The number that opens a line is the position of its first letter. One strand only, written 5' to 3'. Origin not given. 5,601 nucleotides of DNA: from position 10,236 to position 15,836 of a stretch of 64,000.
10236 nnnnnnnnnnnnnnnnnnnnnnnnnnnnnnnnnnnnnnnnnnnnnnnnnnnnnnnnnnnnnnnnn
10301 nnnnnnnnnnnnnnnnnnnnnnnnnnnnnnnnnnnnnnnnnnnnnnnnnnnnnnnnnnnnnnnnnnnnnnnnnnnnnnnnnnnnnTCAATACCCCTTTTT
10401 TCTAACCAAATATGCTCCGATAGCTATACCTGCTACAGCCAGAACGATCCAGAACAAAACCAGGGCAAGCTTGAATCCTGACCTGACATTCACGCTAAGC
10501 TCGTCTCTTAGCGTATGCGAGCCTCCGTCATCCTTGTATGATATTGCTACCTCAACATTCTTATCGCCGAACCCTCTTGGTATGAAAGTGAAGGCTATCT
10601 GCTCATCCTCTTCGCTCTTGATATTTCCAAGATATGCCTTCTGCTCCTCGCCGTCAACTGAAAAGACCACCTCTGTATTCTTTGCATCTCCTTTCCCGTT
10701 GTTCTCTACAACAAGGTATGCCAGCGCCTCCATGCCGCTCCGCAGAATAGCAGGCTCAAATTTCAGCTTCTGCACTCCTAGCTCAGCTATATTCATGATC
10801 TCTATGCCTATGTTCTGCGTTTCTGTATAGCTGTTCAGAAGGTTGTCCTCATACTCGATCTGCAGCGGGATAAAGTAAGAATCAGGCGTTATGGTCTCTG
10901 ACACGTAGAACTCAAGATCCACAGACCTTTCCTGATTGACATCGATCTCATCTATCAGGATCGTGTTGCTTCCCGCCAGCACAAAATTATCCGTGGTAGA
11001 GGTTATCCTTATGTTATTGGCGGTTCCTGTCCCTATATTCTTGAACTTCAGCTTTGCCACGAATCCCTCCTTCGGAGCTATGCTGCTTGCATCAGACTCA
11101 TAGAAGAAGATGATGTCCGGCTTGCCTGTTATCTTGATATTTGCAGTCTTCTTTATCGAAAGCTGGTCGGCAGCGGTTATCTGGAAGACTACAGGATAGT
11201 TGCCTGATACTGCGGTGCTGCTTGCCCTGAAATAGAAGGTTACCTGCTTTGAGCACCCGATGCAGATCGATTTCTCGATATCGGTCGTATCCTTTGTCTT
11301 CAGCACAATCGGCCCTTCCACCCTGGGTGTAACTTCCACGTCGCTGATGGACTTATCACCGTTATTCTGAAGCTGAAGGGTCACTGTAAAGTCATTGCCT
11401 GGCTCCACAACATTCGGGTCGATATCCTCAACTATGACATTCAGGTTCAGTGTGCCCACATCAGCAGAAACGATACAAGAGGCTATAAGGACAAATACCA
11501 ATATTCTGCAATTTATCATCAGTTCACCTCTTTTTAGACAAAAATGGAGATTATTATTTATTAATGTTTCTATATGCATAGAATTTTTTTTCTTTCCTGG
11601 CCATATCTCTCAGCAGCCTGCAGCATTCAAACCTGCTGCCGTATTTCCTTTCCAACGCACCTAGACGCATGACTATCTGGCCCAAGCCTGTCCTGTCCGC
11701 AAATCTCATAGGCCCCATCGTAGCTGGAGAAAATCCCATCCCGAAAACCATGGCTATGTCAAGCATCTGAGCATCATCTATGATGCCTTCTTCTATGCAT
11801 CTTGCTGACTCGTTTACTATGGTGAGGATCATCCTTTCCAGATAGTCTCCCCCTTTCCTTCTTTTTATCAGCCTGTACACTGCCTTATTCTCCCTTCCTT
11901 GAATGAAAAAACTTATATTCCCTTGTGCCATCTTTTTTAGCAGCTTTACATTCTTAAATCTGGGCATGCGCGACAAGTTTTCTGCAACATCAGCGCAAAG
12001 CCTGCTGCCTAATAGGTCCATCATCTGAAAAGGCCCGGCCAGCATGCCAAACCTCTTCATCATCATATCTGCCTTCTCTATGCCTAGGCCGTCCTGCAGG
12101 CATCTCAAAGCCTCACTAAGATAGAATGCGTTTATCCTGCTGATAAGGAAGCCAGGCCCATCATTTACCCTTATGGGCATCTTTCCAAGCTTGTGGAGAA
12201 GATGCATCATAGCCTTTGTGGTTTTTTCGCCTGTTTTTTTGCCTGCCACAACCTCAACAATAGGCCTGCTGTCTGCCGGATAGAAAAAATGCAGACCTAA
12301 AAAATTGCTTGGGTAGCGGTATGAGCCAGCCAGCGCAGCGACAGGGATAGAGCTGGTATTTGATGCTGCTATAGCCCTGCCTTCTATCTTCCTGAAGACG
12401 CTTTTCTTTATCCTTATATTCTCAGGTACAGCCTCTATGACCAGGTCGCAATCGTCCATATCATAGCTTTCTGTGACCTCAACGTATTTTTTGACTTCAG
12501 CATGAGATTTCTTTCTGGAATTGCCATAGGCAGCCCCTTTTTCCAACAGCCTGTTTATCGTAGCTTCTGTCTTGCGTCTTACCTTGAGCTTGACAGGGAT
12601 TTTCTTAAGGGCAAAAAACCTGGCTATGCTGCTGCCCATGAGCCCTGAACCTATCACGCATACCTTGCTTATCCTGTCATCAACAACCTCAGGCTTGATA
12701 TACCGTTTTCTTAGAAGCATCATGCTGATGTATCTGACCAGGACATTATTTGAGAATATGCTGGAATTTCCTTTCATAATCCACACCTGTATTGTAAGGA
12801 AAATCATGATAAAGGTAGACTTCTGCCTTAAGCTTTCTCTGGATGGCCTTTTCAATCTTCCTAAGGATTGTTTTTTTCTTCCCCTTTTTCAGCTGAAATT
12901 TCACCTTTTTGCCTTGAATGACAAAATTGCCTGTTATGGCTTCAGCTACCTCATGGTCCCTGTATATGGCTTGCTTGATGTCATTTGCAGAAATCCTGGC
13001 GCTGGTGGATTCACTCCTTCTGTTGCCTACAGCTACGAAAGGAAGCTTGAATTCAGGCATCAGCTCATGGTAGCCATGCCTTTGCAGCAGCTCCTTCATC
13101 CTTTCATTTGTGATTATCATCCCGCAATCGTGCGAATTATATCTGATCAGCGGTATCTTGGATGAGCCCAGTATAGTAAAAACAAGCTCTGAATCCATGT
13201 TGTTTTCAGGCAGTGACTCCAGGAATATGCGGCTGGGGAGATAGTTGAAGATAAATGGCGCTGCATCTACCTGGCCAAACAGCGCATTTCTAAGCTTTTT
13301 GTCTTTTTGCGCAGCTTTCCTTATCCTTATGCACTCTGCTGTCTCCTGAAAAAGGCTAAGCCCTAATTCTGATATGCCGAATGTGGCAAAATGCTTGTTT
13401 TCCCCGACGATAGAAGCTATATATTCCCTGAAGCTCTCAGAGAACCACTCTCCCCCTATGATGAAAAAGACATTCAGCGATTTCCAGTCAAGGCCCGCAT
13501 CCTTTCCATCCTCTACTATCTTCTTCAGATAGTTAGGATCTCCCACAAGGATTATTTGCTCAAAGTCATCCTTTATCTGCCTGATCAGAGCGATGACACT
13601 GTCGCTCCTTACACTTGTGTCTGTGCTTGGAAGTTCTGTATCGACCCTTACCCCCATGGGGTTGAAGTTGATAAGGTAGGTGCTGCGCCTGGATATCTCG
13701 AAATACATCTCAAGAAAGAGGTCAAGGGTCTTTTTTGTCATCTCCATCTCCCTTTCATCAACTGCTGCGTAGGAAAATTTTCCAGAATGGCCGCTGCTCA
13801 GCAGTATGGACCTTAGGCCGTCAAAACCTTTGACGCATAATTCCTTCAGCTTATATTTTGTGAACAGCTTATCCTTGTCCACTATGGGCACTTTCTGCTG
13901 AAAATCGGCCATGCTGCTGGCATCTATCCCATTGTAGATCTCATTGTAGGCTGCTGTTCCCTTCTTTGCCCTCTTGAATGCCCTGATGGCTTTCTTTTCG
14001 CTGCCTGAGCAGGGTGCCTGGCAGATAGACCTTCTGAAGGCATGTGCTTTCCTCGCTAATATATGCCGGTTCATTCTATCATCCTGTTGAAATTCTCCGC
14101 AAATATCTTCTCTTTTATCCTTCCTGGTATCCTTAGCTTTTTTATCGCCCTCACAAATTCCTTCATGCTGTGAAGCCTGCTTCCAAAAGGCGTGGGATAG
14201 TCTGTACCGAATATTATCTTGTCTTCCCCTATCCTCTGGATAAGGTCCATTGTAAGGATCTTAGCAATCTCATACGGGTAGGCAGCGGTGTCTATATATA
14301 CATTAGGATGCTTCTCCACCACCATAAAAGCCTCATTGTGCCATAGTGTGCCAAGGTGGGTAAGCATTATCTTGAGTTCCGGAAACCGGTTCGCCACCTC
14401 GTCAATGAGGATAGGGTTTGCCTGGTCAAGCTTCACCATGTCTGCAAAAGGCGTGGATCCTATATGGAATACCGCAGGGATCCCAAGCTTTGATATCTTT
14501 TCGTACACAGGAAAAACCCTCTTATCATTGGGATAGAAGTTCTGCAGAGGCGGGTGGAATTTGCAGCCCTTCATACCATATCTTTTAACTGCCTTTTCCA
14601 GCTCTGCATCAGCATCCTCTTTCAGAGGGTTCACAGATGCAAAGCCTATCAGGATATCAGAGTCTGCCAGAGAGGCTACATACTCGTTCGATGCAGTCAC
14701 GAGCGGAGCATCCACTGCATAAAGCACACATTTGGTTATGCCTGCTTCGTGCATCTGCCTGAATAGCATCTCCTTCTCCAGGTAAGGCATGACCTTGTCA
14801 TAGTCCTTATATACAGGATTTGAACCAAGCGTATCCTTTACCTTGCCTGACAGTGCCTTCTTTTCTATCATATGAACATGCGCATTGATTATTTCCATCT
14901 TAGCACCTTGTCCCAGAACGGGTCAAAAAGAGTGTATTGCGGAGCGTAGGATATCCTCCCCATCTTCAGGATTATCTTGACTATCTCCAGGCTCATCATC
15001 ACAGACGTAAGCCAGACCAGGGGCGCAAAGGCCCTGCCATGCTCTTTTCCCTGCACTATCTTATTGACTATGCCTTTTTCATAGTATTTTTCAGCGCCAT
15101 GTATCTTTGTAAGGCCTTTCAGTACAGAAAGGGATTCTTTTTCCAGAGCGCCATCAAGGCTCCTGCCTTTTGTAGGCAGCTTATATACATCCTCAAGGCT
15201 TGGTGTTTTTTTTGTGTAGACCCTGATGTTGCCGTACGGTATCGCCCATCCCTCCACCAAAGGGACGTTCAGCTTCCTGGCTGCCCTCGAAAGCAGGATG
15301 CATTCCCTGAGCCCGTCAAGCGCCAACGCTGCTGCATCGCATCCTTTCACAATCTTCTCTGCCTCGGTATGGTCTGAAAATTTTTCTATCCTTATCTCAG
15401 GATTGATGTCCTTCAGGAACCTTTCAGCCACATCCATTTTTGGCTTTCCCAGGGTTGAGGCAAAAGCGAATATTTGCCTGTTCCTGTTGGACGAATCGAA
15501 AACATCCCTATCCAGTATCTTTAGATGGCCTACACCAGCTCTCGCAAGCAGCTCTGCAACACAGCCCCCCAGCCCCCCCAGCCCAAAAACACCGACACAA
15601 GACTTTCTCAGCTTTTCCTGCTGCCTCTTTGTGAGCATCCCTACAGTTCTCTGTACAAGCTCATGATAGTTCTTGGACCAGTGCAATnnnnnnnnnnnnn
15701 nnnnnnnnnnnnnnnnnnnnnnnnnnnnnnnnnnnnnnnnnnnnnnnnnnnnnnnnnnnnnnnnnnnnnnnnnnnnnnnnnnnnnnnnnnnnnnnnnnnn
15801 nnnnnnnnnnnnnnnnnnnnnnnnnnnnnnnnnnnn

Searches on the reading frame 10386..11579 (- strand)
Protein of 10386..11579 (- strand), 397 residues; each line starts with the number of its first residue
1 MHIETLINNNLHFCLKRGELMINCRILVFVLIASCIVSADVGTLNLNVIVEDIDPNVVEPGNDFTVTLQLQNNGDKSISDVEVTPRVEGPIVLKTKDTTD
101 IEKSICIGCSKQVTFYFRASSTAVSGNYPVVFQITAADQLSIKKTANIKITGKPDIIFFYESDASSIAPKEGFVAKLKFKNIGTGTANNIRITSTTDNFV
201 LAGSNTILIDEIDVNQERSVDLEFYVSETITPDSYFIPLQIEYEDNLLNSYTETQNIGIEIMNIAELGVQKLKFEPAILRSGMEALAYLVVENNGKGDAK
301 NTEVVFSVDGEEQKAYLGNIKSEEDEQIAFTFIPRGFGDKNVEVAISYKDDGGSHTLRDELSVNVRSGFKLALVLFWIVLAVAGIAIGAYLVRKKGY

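Call 33: search_protein_families(library=pfam, proteins=[window:10386-11579:-], max_evalue=0.001)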
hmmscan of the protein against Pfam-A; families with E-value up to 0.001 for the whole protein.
window:10386-11579:- (397 aa): 4 families
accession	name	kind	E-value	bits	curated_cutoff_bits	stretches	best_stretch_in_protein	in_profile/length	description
PF07705.17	CARDB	-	4.2e-16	59.4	22.7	2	273-347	9-84/101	CARDB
PF10633.15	NPCBM_assoc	-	1.7e-06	28.6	24.4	1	58-135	1-76/78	NPCBM-associated, NEW3 domain of alpha-galactosidase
PF14728.12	PTHB1_GAE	-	0.00023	22.1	27.4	0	184-234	15-65/88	PTHB1 GAE domain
PF22544.2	HYDIN_VesB_CFA65-like_Ig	-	0.00024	21.7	25.5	0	288-356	24-94/100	HYDIN/CFA65/VesB-like, Ig-like domain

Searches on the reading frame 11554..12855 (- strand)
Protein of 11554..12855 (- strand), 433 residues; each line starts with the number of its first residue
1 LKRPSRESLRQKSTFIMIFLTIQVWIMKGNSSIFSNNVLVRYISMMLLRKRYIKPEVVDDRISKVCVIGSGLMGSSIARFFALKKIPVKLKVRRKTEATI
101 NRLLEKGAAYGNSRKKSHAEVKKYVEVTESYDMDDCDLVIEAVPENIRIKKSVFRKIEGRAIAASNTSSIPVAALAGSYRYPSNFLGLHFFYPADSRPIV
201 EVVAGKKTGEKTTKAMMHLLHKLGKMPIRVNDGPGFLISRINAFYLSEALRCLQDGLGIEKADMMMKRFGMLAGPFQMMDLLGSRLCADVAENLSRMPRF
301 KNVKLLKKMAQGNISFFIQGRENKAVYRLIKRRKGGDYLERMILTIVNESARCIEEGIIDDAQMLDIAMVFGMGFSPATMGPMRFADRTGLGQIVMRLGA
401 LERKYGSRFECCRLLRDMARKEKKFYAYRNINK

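Call 91: search_protein_families(library=pfam, proteins=[window:11554-12855:-], max_evalue=0.001)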
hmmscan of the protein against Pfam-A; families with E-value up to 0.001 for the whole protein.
window:11554-12855:- (433 aa): 2 families
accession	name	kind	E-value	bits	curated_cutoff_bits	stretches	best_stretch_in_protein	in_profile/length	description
PF02737.24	3HCDH_N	-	3.7e-41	141.4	22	1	64-232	1-179/180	3-hydroxyacyl-CoA dehydrogenase, NAD binding domain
PF00725.27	3HCDH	-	2.4e-21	76.5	22.1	2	235-311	1-82/97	3-hydroxyacyl-CoA dehydrogenase, C-terminal domain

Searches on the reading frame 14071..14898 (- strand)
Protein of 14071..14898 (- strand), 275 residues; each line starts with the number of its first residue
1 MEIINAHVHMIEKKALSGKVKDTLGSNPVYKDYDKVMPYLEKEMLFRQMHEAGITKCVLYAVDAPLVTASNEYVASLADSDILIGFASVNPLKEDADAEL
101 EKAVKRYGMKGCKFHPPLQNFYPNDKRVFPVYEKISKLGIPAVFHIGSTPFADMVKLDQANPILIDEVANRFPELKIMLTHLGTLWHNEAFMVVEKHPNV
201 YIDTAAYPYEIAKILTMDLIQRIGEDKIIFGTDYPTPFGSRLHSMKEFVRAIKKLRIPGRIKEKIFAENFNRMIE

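Call 4: search_protein_families(library=pfam, proteins=[window:14071-14898:-], max_evalue=0.01)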
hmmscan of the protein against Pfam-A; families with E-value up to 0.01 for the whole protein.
window:14071-14898:- (275 aa): 1 family
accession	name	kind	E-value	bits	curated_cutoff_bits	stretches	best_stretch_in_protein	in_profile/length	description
PF04909.20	Amidohydro_2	-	1.6e-37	130.3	26.4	1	32-269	29-282/289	Amidohydrolase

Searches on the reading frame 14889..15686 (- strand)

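Call 4: search_protein_families(library=pfam, proteins=[window:14889-15686:-], max_evalue=0.01)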
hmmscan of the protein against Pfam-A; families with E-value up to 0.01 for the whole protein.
window:14889-15686:- (265 aa): 1 family
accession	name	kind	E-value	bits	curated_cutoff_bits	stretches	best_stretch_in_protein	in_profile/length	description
PF00899.27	ThiF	-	5.2e-39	134.2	28.1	1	17-257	9-220/238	ThiF family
